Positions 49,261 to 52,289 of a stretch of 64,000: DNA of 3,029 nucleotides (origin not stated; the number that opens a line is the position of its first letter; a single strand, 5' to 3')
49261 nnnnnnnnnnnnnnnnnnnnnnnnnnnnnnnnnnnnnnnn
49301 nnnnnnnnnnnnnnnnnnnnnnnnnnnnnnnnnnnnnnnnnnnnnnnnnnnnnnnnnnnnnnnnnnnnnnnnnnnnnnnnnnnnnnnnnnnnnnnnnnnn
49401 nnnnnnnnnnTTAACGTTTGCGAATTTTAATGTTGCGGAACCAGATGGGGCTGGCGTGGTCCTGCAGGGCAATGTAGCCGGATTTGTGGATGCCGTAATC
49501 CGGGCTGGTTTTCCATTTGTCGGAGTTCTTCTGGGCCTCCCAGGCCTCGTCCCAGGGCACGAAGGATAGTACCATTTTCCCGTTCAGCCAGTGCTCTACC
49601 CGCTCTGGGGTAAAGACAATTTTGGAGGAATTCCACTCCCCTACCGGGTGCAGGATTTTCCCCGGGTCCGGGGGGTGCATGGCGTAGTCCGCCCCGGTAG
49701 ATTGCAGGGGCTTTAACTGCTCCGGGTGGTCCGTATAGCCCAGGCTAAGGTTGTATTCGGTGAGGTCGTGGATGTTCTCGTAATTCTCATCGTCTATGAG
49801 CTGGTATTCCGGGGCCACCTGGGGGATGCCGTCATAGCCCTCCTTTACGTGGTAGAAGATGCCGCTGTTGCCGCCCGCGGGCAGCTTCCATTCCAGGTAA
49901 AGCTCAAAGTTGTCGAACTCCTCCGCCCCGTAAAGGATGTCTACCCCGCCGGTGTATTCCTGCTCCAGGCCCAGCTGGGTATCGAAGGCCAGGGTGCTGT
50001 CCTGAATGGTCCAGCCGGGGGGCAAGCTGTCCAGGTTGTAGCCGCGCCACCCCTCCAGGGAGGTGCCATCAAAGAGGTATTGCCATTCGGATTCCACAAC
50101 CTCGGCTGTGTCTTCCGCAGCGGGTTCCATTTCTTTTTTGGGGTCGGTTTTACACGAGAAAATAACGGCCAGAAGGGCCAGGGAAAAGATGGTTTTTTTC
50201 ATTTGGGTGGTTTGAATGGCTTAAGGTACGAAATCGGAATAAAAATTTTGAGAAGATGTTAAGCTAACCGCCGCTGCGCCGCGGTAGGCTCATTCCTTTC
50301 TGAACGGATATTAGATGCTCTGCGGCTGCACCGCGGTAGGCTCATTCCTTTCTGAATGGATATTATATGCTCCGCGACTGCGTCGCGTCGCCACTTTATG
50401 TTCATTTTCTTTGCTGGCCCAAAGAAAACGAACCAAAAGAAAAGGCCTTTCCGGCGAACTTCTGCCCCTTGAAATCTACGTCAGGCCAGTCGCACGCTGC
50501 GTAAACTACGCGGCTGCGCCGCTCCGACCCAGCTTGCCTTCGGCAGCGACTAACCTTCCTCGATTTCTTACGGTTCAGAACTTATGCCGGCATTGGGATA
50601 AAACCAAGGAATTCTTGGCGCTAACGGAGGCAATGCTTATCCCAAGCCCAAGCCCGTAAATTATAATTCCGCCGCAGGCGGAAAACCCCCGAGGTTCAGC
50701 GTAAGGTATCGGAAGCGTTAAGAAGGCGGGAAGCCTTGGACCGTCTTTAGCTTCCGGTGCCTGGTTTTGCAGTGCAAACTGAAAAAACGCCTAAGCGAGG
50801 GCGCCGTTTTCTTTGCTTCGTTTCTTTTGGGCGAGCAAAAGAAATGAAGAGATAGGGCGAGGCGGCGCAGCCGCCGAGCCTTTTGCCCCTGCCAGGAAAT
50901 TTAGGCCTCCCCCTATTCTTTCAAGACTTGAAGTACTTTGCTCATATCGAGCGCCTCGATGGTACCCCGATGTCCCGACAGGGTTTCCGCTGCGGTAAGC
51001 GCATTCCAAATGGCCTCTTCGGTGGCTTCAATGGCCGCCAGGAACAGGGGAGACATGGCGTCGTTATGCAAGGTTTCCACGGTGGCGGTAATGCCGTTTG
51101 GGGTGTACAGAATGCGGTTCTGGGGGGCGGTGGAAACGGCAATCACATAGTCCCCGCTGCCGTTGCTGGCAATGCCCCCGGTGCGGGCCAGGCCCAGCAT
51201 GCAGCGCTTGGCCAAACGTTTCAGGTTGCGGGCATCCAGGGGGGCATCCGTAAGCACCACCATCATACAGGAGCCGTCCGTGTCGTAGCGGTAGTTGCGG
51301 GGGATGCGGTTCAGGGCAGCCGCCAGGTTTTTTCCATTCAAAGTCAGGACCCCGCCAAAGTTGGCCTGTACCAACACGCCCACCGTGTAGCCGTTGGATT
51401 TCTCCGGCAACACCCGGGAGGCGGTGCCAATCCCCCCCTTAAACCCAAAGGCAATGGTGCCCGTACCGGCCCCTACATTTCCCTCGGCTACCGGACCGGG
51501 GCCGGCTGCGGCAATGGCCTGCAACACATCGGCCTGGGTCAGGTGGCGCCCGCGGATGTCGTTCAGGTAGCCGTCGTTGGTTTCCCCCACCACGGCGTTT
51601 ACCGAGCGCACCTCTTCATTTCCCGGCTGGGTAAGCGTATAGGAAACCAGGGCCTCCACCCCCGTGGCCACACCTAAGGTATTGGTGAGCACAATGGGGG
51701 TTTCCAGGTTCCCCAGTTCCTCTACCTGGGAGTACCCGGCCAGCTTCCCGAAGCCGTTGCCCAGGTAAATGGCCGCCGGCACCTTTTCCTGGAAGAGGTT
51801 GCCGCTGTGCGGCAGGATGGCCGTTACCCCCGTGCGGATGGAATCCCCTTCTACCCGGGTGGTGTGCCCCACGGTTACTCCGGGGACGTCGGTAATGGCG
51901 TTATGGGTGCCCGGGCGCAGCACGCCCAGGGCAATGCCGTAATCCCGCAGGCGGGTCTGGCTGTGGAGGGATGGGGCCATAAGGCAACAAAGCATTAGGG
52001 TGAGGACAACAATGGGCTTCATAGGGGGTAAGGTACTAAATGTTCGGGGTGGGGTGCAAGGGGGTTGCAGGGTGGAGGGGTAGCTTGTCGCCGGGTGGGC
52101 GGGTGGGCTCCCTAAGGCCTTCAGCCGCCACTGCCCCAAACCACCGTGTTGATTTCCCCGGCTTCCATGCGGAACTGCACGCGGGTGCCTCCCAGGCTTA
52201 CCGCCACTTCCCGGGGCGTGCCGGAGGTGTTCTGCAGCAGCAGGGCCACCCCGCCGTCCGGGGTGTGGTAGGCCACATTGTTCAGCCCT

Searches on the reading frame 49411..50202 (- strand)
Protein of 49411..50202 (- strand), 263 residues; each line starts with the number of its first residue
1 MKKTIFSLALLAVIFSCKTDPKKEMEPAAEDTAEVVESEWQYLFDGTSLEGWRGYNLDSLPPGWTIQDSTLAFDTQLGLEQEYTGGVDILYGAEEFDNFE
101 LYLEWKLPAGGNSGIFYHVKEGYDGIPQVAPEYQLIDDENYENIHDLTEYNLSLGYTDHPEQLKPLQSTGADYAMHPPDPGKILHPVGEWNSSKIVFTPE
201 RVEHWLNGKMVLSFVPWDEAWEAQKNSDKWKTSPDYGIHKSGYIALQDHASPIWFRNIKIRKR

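Call 73: search_protein_families(library=pfam, proteins=[window:49411-50202:-], max_evalue=0.01)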
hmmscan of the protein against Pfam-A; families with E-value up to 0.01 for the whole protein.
window:49411-50202:- (263 aa): 1 family
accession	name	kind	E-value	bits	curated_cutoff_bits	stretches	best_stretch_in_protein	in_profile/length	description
PF06439.18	3keto-disac_hyd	-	5.8e-44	150.8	26.8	1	39-261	1-187/187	3-keto-disaccharide hydrolase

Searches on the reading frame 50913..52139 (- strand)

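Call 73: search_protein_families(library=pfam, proteins=[window:50913-52139:-], max_evalue=0.01)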
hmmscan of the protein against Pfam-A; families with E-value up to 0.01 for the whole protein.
window:50913-52139:- (408 aa): 1 family
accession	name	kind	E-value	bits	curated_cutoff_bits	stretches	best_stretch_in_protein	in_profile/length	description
PF03576.19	Peptidase_S58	-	4.4e-117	391.4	23.9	1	80-393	1-305/307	Peptidase family S58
